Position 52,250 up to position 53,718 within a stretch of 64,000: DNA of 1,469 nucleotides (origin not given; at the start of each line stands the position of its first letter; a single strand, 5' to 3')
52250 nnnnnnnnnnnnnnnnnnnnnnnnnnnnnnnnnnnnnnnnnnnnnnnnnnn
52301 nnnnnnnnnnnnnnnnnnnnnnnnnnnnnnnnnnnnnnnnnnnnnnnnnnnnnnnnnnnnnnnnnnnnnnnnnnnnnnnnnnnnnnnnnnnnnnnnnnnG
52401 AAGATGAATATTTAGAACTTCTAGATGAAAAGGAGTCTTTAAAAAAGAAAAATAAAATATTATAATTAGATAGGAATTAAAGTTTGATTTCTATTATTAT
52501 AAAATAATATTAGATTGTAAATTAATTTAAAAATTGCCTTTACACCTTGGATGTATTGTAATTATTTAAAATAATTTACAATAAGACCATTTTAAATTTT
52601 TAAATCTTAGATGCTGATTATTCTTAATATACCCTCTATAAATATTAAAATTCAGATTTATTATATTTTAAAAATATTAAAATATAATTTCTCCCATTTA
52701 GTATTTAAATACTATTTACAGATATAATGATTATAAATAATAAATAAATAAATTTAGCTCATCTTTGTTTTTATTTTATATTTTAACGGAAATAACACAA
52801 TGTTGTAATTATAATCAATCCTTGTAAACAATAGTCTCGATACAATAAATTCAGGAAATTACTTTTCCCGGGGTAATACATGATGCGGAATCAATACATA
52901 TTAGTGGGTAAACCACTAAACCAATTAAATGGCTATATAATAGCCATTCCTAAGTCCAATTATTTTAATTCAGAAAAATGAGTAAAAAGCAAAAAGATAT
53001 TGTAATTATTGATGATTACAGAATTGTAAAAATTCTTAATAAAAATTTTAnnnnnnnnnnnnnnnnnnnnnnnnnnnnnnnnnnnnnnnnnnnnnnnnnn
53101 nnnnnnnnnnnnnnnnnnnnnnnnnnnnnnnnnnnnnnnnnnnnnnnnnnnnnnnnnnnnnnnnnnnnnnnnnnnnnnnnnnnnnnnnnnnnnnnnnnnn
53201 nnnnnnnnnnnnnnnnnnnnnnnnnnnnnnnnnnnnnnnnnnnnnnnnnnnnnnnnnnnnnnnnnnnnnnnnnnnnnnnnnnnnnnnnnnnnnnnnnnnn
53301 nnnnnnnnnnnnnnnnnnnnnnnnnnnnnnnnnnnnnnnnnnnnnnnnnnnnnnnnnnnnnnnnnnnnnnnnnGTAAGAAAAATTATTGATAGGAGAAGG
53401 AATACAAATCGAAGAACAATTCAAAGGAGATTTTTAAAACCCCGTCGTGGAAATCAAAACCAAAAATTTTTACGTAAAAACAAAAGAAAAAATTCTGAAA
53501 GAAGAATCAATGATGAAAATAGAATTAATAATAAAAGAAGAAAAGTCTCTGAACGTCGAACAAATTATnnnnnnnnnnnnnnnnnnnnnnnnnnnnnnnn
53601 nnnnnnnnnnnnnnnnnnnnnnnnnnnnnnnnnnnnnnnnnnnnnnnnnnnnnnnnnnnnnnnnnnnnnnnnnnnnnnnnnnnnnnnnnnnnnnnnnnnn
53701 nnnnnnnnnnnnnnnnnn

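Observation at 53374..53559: RR-doublet repeat shared between the giant PilM-like protein and a distant 61-aa mini-protein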

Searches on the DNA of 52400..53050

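Call 66: search_rna_families(source=window, start=52400, end=53050, threshold=evalue, max_evalue=10, show_alignments=2)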
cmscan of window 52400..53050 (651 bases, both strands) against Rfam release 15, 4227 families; matches with E-value up to 10: 2.
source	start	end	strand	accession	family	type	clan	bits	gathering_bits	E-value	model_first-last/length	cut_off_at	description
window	52514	52582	-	RF01363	CRISPR-DR50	Gene; CRISPR;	-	18.3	47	6.7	1-46/46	no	CRISPR RNA direct repeat element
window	52521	52567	+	RF02150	MESTIT1_3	Gene; lncRNA;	-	11.5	60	9.5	56-99/99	no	MEST intronic transcript 1, antisense RNA conserved region 3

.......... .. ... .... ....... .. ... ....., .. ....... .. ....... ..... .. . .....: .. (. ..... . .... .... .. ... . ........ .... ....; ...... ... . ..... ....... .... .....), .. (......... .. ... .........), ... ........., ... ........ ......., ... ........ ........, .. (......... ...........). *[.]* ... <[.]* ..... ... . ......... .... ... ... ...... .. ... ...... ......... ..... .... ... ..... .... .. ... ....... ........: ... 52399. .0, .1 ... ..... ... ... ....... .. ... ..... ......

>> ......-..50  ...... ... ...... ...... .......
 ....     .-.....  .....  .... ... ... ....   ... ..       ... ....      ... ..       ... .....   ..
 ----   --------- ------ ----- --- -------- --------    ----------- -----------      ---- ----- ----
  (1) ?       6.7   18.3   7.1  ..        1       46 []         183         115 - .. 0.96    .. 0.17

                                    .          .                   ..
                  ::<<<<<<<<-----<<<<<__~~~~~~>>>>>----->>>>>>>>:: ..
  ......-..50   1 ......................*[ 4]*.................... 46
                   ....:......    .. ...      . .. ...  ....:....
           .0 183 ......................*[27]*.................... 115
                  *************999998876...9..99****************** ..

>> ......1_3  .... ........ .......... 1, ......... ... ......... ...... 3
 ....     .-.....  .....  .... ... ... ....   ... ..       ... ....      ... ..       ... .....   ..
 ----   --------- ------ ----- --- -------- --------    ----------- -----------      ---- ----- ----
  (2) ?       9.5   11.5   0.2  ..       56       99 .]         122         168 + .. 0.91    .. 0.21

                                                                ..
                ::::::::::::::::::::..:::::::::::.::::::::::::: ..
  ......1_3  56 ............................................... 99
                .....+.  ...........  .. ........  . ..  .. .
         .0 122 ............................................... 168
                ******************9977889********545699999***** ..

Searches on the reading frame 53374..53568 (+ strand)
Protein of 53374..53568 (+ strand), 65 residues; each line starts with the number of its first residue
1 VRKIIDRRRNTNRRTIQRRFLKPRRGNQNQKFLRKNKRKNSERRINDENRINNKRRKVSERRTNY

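Call 49: find_homologous_proteins(query=A4, max_evalue=1)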
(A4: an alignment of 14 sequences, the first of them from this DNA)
Query A4 (14 sequences): 489 candidates shared short words with the query, none scored E <= 1.

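Call 55: search_protein_families(library=pfam, proteins=[window:53374-53568:+], max_evalue=10)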
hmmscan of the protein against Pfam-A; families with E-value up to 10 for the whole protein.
window:53374-53568:+ (65 aa): 0 families
